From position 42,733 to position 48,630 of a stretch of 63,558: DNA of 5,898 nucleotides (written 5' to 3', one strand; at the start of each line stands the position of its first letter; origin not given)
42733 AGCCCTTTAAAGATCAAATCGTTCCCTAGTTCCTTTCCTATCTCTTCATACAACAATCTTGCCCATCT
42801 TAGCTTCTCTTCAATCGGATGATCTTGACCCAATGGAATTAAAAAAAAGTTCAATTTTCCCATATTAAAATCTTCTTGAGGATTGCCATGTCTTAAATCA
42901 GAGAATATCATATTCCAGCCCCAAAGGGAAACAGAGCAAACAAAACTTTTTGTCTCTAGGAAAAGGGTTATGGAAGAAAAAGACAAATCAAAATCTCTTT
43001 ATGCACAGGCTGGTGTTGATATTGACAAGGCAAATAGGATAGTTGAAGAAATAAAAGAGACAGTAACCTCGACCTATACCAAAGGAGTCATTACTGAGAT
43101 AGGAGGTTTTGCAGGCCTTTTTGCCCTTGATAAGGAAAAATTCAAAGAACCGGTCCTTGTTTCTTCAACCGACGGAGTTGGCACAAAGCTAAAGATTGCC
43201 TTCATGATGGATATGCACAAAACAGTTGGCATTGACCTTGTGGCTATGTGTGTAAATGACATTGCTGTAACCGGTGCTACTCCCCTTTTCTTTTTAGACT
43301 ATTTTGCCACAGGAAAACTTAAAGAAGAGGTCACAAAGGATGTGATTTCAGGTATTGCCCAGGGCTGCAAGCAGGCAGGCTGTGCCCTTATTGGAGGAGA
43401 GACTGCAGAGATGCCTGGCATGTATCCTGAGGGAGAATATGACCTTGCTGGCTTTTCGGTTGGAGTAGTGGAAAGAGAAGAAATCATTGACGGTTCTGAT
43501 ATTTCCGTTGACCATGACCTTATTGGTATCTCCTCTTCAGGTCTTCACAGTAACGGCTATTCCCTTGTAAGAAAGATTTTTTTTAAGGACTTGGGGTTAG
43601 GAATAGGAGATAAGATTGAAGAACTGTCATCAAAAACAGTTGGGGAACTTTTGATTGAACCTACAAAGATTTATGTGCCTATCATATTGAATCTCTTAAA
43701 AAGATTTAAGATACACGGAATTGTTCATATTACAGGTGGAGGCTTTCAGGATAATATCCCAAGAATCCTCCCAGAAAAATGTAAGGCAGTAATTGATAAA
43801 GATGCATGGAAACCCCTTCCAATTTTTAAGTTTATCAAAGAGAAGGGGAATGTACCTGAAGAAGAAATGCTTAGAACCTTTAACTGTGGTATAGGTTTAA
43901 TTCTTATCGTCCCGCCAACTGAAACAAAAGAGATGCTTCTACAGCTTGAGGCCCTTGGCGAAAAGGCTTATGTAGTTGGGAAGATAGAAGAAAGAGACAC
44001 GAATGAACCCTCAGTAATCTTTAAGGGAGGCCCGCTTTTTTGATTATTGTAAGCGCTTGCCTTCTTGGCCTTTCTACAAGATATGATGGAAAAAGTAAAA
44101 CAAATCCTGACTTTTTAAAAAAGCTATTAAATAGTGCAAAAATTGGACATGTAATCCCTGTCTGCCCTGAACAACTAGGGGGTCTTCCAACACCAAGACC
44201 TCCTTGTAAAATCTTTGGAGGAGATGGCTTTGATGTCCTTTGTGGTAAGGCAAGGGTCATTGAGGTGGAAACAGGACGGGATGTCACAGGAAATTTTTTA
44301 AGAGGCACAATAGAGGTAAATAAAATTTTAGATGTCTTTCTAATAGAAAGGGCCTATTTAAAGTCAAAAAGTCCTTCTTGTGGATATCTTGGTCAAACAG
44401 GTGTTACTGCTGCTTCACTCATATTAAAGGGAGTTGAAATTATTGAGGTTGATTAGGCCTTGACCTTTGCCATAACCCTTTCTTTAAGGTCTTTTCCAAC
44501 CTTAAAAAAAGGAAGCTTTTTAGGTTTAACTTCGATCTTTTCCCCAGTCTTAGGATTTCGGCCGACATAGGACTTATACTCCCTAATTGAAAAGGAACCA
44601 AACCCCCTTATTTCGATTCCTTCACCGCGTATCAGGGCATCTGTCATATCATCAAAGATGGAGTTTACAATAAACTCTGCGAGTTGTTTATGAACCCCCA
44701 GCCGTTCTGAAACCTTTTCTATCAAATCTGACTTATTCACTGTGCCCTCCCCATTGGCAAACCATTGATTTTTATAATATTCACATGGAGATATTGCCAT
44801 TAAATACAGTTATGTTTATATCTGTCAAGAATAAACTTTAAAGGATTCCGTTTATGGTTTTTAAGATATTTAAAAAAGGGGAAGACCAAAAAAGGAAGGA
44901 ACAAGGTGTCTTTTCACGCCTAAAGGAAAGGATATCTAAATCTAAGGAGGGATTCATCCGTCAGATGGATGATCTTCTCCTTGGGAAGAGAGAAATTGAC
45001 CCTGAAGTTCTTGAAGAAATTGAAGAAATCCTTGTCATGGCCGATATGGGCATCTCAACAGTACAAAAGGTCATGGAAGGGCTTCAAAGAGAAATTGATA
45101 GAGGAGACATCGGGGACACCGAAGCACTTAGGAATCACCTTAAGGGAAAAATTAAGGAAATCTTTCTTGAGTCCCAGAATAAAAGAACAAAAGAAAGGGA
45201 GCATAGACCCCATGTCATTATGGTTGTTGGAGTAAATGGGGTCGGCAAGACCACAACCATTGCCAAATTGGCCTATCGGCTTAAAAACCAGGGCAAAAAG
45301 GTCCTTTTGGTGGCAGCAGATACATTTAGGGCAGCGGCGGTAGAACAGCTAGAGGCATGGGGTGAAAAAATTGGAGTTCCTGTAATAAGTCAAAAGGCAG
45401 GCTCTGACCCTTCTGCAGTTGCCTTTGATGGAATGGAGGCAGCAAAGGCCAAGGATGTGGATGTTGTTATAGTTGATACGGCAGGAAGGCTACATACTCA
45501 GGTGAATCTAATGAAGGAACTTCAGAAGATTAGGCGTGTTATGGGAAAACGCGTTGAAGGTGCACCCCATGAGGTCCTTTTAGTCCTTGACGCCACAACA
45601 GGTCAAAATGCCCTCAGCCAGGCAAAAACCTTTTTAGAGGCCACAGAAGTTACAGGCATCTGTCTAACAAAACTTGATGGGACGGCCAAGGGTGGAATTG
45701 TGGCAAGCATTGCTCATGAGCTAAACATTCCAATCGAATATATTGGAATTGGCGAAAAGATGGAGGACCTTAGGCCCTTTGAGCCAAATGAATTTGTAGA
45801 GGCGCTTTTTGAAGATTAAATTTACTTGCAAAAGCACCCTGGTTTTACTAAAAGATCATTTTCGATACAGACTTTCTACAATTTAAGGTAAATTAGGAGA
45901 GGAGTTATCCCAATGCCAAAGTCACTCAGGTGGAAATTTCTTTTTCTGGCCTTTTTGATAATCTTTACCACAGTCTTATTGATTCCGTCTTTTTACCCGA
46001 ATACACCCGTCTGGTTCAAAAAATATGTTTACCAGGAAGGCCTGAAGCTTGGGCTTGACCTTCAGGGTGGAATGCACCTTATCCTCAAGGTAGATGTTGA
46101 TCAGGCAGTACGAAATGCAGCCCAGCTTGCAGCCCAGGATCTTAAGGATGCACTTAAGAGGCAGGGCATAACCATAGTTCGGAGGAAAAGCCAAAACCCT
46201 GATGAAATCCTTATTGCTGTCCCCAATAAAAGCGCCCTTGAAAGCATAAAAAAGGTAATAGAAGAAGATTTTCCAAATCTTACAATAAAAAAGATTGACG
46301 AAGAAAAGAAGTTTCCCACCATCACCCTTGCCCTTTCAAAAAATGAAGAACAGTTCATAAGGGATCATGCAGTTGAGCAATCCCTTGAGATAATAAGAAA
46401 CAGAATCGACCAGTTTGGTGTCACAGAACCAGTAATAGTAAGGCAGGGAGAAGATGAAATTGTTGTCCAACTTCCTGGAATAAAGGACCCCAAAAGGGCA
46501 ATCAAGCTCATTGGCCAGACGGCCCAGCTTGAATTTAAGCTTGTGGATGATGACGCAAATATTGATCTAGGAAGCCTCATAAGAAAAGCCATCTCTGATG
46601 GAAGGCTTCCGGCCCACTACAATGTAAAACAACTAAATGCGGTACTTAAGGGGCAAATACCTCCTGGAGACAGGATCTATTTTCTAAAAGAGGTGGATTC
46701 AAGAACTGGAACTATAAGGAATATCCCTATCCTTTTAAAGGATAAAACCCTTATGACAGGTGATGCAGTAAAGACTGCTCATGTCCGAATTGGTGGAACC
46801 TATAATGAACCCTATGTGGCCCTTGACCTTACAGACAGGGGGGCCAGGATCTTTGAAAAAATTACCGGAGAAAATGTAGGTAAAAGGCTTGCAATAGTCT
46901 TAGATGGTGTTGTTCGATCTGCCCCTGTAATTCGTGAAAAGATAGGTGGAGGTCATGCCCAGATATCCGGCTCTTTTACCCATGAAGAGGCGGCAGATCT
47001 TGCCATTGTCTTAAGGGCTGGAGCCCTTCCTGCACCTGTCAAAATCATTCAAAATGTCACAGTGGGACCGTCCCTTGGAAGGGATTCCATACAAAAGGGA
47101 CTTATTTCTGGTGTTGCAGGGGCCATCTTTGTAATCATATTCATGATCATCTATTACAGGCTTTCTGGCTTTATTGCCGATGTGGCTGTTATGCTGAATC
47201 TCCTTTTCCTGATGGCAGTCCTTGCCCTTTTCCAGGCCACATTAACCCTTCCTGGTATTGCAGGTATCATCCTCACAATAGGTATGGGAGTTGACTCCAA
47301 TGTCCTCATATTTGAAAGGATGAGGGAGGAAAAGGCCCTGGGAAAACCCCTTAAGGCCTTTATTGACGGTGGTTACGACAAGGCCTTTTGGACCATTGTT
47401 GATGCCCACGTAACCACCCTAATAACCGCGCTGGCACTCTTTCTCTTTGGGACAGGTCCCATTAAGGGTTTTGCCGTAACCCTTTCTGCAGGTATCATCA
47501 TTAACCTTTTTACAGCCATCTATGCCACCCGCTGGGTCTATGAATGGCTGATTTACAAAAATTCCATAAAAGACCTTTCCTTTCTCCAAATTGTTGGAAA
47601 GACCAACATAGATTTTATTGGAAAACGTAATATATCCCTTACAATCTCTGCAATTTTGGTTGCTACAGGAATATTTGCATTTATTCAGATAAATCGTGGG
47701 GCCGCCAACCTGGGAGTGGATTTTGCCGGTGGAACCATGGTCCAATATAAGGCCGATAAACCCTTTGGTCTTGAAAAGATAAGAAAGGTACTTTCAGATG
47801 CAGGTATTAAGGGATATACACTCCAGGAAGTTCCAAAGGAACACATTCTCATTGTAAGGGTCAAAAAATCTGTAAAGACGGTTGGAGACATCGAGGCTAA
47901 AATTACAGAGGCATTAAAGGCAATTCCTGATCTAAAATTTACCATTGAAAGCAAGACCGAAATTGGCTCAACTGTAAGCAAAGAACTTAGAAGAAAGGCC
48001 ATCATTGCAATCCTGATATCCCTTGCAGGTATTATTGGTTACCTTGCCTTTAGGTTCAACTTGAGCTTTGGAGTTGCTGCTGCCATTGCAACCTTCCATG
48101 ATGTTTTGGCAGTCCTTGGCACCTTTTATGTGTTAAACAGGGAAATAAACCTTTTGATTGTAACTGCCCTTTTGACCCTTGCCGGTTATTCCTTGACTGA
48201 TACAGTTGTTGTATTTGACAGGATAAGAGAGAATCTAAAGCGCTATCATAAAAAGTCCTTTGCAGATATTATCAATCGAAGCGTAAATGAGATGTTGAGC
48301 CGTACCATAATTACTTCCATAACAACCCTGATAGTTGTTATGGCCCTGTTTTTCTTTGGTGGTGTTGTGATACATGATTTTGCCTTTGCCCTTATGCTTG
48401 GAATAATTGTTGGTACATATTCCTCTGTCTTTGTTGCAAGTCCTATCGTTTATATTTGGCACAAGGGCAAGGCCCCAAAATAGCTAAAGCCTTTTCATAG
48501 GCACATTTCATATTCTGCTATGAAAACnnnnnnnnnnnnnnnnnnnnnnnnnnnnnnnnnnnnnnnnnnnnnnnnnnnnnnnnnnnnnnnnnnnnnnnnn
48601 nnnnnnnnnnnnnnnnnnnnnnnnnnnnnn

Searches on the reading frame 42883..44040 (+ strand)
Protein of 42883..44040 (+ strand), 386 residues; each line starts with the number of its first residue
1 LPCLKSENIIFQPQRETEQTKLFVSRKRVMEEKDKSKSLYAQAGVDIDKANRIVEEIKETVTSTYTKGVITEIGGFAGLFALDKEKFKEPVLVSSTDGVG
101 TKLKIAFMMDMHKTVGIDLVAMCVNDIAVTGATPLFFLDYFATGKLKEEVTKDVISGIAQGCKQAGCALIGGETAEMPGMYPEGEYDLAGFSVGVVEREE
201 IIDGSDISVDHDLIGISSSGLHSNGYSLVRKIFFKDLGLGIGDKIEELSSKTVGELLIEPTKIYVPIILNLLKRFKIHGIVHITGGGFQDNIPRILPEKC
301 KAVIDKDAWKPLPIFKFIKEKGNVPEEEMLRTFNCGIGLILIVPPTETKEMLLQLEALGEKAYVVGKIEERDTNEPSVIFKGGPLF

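Call 40: search_protein_families(library=pfam, proteins=[window:42883-44040:+], max_evalue=0.00001)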
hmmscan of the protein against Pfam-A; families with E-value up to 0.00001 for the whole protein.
window:42883-44040:+ (386 aa): 2 families
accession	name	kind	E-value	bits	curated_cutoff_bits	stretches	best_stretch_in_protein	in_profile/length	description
PF02769.27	AIRS_C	-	8e-31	107.8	23.1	1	213-374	6-151/156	AIR synthase related protein, C-terminal domain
PF00586.29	AIRS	-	1.8e-26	93.2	24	1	91-196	14-112/112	AIR synthase related protein, N-terminal domain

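Call 43: search_protein_families(library=ncbifam, proteins=[window:42883-44040:+], max_evalue=0.00001)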
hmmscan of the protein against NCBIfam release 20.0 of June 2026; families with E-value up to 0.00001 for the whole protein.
window:42883-44040:+ (386 aa): 4 families
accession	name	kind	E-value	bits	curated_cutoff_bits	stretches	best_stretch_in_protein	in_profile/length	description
TIGR00878.1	purM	equivalog_domain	2.3e-136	454.4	236.35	1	40-370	3-331/332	phosphoribosylformylglycinamidine cyclo-ligase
TIGR01379.1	thiL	equivalog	2.9e-10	39.6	184.15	1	92-180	38-126/320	thiamine-phosphate kinase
NF004353.0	PRK05731.2-2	equivalog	2.3e-07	30.2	301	1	86-181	26-121/311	thiamine-phosphate kinase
TIGR03267.1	methan_mark_2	hypoth_equivalog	7e-07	28.6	365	1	48-208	18-163/323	methanogenesis marker 2 protein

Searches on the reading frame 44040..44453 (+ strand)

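Call 41: search_protein_families(library=pfam, proteins=[window:44040-44453:+], max_evalue=0.00001)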
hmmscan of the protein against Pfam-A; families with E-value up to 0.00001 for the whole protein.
window:44040-44453:+ (138 aa): 1 family
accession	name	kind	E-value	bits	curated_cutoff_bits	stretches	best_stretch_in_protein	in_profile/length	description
PF04463.17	2-thiour_desulf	-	1.3e-28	100.3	34.7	1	2-133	1-135/141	2-thiouracil desulfurase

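Call 43: search_protein_families(library=ncbifam, proteins=[window:44040-44453:+], max_evalue=0.00001)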
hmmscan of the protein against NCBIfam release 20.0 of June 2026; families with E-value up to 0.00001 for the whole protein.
window:44040-44453:+ (138 aa): 0 families

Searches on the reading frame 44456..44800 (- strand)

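Call 41: search_protein_families(library=pfam, proteins=[window:44456-44800:-], max_evalue=0.00001)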
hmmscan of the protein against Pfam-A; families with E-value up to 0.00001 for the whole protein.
window:44456-44800:- (115 aa): 2 families
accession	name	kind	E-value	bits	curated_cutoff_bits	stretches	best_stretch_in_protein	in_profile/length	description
PF00216.26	Bac_DNA_binding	-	2.5e-30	105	22.4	1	21-109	1-89/90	Bacterial DNA-binding protein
PF18291.6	HU-HIG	-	1.7e-06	28.5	26.2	1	18-109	29-118/125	HU domain fused to wHTH, Ig, or Glycine-rich motif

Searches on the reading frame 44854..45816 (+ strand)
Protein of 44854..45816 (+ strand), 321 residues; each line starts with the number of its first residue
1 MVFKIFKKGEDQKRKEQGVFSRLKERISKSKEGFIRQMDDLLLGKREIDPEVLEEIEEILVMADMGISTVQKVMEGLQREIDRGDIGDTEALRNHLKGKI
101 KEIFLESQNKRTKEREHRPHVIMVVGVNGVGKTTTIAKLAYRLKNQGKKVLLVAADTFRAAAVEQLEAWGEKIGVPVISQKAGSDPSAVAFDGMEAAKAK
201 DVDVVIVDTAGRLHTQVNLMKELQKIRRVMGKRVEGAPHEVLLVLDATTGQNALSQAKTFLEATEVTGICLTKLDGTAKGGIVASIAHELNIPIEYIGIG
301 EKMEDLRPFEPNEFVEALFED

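Call 41: search_protein_families(library=pfam, proteins=[window:44854-45816:+], max_evalue=0.00001)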
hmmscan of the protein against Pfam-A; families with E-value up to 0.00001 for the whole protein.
window:44854-45816:+ (321 aa): 10 families
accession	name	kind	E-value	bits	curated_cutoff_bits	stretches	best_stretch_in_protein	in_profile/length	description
PF00448.28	SRP54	-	1.1e-83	280.2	22.7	1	119-319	1-195/196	SRP54-type protein, GTPase domain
PF02881.24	SRP54_N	-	4.4e-11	43.3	22.4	1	36-97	3-72/75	SRP54-type protein, helical bundle domain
PF13401.12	AAA_22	-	2.2e-07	31.7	27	1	118-229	4-110/130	AAA domain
PF02374.21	ArsA_ATPase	-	3.2e-07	30.3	24.3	0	121-156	3-38/305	Anion-transporting ATPase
PF13604.12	AAA_30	-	6e-07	29.8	27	1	120-216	19-103/191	AAA domain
PF25199.1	nSTAND_NTPase5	-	1.2e-06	28.9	34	1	112-166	34-90/145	Novel STAND NTPase 5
PF01656.29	CbiA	-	1.8e-06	28.4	25.4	1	129-249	9-54/125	CobQ/CobB/MinD/ParA nucleotide binding domain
PF13614.12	AAA_31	-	2.1e-06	28.2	27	1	129-158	12-41/177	AAA domain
PF13191.12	AAA_16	-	4.4e-06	27.7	32.6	1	115-248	20-141/167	AAA ATPase domain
PF03308.22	MeaB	-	4.5e-06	26.3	23.1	0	113-156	27-70/273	Methylmalonyl Co-A mutase-associated GTPase MeaB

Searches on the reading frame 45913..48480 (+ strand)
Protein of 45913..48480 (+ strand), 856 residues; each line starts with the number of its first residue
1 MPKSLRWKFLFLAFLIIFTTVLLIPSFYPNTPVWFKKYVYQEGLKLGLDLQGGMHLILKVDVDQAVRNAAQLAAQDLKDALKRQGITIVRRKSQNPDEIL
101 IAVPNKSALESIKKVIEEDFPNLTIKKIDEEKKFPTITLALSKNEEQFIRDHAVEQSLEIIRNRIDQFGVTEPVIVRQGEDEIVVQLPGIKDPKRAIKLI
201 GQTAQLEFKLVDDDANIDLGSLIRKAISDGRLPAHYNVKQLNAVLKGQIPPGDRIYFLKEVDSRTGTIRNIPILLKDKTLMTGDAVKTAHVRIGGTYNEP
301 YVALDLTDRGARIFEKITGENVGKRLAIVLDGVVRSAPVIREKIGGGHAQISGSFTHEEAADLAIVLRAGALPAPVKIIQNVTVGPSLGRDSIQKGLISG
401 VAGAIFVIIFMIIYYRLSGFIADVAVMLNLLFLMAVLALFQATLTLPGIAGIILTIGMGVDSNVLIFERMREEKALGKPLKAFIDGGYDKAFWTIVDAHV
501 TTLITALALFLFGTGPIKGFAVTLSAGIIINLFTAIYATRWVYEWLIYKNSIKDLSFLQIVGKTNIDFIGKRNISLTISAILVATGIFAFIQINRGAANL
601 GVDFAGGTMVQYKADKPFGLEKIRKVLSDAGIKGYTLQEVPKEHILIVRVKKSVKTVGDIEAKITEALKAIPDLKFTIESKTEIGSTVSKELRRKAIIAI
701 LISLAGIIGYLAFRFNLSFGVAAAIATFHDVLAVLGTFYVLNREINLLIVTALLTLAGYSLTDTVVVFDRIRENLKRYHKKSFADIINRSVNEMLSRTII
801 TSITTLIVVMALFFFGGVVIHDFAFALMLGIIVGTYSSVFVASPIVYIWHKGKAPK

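Call 41: search_protein_families(library=pfam, proteins=[window:45913-48480:+], max_evalue=0.00001)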
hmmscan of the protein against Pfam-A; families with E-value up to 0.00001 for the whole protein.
window:45913-48480:+ (856 aa): 4 families
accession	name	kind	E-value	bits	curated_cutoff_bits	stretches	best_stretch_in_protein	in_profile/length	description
PF02355.23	SecD_SecF_C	-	2.6e-82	275.3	20.5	2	666-851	4-188/189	Protein export membrane protein SecD/SecF, C-terminal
PF22599.2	SecDF_P1_head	-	6e-36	123.2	27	1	270-374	10-114/114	SecDF, P1 head subdomain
PF21760.3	SecD_1st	-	1.3e-29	101.8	27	1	154-213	1-60/60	Protein translocase subunit SecDF, P1 domain, N-terminal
PF07549.19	Sec_GG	-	5.3e-12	45.3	20.3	0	599-617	9-27/28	SecD/SecF GG Motif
